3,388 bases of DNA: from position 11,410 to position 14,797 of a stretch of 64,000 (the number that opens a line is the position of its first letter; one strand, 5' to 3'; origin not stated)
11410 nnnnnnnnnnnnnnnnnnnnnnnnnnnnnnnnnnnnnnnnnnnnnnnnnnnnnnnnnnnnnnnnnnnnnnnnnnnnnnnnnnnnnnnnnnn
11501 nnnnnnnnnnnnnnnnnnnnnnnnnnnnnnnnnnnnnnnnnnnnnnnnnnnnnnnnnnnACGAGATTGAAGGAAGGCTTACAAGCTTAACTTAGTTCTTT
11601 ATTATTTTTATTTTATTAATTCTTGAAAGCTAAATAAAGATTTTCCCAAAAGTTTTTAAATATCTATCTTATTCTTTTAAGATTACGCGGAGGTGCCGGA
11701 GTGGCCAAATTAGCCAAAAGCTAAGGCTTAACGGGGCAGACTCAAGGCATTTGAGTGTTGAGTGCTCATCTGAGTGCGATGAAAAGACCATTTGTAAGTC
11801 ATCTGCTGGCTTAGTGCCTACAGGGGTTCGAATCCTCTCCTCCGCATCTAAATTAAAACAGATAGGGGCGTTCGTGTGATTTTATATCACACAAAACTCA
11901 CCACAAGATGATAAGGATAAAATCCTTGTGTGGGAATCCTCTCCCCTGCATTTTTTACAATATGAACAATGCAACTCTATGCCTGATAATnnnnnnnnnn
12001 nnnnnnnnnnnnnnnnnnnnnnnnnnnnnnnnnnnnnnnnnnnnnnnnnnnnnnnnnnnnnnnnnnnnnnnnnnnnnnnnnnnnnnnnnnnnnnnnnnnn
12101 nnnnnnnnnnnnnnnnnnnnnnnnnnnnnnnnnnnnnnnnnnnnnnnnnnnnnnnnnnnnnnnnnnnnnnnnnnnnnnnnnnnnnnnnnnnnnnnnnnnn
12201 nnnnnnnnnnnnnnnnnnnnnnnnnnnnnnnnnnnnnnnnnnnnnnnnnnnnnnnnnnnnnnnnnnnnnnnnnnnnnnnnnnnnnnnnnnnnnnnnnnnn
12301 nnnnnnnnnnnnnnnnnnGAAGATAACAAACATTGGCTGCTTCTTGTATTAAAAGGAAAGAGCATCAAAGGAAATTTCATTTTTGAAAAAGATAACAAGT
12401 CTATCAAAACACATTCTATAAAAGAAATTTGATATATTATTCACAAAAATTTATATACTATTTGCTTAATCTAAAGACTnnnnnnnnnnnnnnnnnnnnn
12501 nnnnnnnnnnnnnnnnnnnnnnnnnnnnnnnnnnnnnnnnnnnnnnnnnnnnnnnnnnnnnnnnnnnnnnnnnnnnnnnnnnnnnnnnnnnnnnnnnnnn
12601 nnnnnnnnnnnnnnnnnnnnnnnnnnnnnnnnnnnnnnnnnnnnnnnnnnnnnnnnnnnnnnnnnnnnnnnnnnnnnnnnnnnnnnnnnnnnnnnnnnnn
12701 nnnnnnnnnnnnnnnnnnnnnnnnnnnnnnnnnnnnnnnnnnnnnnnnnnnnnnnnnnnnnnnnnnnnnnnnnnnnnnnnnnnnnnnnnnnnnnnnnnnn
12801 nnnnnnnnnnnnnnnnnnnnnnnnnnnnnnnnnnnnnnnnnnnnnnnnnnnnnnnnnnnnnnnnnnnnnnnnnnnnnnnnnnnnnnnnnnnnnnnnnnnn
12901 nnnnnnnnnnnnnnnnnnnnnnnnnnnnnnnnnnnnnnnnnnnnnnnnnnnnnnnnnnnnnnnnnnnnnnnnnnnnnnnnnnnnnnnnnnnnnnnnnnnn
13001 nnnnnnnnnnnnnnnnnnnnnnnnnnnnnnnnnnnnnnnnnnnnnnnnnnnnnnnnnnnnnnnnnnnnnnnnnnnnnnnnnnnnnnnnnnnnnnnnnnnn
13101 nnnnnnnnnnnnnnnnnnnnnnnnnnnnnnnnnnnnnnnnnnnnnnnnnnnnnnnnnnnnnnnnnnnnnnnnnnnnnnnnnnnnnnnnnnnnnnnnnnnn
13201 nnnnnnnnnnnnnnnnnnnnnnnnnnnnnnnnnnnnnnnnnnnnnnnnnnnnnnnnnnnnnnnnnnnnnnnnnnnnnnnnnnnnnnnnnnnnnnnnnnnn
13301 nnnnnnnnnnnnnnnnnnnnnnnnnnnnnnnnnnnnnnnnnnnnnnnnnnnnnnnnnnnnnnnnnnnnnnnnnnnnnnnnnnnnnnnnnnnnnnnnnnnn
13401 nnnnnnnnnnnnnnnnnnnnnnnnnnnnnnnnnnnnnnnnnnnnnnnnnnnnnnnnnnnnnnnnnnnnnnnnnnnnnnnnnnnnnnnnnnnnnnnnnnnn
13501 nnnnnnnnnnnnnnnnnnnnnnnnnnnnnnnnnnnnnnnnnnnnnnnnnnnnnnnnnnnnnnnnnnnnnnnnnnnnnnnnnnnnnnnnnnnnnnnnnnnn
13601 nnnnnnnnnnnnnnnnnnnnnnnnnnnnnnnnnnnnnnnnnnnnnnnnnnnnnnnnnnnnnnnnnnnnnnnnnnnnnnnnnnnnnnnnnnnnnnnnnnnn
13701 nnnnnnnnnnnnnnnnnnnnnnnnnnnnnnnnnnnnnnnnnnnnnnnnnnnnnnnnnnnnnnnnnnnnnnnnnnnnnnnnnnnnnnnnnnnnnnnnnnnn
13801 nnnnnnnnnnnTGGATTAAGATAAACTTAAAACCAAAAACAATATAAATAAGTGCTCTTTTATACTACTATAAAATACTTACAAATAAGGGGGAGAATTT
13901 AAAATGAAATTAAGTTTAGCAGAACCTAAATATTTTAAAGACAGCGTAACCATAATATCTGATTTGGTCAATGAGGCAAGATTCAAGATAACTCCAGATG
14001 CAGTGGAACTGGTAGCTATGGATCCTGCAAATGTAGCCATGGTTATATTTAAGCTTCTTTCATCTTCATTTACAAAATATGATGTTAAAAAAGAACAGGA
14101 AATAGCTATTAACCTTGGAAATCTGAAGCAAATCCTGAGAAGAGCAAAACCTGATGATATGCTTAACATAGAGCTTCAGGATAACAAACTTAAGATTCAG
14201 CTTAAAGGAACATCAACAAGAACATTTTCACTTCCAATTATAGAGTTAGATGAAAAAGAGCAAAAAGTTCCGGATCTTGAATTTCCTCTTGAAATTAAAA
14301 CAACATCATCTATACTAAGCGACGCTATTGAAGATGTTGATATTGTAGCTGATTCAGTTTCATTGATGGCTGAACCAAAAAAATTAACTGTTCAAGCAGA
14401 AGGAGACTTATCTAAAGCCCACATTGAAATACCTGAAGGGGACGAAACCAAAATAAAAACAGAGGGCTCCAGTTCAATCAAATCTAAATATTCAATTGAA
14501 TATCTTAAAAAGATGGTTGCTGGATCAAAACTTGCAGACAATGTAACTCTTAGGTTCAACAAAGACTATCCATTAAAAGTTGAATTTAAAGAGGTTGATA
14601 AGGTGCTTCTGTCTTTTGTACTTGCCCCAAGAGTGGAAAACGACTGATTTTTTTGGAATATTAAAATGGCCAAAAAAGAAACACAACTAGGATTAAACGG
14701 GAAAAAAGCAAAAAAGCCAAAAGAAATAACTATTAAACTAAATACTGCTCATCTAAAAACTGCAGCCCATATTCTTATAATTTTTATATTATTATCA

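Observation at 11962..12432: Eukaryote-like MTH1/NUDT1 Nudix hydrolase with in-frame TAG at a conserved Trp codon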

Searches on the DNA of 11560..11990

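Call 8: search_rna_families(source=window, start=11560, end=11990, threshold=evalue, max_evalue=10, show_alignments=5)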
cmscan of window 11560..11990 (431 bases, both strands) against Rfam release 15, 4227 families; matches with E-value up to 10: 5.
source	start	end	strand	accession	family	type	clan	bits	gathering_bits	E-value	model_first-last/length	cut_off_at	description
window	11594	11638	+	RF00526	snoMe28S-U3344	Gene; snRNA; snoRNA; CD-box;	-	15.6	50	9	1-83/83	no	Small nucleolar RNA Me28S-U3344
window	11798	11844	-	RF04351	Plastid-psbl-rps4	Cis-reg;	-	13.9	68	4.5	1-53/53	no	Plastid-psbl-rps4 3UTR RNA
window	11759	11789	-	RF00003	U1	Gene; snRNA; splicing;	CL00005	9.2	69.5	6.7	56-86/166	no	U1 spliceosomal RNA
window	11653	11712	-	RF02350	psRNA6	Gene; sRNA;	-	8.4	60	5.7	1-333/333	no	Nitrosomonas sRNA psRNA6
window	11821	11838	+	RF00023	tmRNA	Gene;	CL00001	5.1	47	5.7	346-363/374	no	transfer-messenger RNA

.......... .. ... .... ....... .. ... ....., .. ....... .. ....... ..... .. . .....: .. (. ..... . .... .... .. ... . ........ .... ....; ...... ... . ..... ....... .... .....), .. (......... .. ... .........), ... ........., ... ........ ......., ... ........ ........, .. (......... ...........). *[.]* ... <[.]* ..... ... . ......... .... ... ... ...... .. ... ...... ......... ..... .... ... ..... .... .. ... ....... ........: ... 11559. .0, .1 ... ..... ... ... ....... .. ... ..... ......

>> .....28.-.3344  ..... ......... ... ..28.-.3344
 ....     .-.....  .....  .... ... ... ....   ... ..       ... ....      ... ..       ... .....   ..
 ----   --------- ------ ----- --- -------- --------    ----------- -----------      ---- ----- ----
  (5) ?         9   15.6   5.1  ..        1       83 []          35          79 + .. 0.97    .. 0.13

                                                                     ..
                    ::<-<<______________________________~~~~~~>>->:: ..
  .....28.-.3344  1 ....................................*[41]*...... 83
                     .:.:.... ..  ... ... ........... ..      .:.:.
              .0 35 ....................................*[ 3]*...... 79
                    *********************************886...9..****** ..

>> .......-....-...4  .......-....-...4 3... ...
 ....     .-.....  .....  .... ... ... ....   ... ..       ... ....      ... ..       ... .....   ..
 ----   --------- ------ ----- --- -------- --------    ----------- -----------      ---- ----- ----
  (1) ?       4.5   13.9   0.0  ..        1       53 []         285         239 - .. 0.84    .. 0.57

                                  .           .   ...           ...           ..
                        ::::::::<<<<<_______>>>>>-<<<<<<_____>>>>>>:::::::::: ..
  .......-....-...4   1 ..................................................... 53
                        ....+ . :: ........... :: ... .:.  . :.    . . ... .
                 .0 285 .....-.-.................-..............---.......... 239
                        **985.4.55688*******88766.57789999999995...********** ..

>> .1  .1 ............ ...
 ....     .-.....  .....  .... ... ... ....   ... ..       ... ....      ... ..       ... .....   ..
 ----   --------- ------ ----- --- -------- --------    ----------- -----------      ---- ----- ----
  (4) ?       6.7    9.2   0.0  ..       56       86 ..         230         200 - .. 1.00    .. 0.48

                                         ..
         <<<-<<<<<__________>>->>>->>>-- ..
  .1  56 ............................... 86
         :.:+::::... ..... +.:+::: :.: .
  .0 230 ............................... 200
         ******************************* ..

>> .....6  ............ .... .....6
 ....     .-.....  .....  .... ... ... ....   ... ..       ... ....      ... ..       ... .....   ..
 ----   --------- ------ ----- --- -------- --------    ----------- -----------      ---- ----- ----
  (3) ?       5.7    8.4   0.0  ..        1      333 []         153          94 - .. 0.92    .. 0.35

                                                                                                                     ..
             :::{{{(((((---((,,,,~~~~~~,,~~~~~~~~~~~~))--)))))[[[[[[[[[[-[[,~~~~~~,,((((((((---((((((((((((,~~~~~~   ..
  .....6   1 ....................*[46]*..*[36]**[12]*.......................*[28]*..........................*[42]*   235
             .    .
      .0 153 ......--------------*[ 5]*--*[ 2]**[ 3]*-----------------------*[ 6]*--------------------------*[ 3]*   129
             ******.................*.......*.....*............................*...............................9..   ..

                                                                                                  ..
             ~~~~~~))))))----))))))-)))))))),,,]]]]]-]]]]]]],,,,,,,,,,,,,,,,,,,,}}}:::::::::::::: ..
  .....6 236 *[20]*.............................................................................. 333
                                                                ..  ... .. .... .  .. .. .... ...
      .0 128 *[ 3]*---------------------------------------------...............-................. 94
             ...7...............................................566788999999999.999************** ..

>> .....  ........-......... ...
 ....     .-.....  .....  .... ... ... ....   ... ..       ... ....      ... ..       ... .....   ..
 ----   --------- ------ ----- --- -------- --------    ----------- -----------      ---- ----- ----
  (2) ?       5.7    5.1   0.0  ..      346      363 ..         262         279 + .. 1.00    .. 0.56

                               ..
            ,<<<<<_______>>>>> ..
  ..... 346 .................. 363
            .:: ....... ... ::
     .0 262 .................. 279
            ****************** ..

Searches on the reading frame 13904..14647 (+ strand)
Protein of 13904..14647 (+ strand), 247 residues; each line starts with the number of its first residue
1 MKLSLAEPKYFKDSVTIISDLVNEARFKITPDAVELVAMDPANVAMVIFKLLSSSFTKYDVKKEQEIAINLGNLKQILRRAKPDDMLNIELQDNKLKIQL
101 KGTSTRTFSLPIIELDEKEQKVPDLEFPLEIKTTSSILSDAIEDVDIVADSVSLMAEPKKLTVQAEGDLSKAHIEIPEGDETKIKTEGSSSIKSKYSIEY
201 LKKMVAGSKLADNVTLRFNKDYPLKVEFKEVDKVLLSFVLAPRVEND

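Call 44: find_encoding_contigs(protein=window:13904-14647:+, flank=3000, max_places=10)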
Protein window:13904-14647:+ (247 aa): 2 contigs read that carry it; 1 place shown.
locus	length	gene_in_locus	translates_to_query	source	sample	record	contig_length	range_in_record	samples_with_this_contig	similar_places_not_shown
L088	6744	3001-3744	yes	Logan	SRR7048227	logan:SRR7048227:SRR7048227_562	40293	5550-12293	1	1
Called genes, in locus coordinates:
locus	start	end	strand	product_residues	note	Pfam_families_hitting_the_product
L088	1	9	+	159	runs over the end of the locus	-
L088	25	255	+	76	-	-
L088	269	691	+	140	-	-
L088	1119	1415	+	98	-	PF00293:NUDIX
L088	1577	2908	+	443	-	PF00753:Lactamase_B (weak), PF12706:Lactamase_B_2 (weak), PF22505:RNase_J_b_CASP, PF07521:RMMBL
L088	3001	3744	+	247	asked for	PF00705:PCNA_N, PF04139:Rad9 (weak), PF02144:Rad1 (weak), PF02747:PCNA_C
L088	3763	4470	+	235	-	-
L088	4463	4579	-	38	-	-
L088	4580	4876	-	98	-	-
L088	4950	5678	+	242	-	PF01963:TraB_PrgY_gumN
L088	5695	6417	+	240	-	-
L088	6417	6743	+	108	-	-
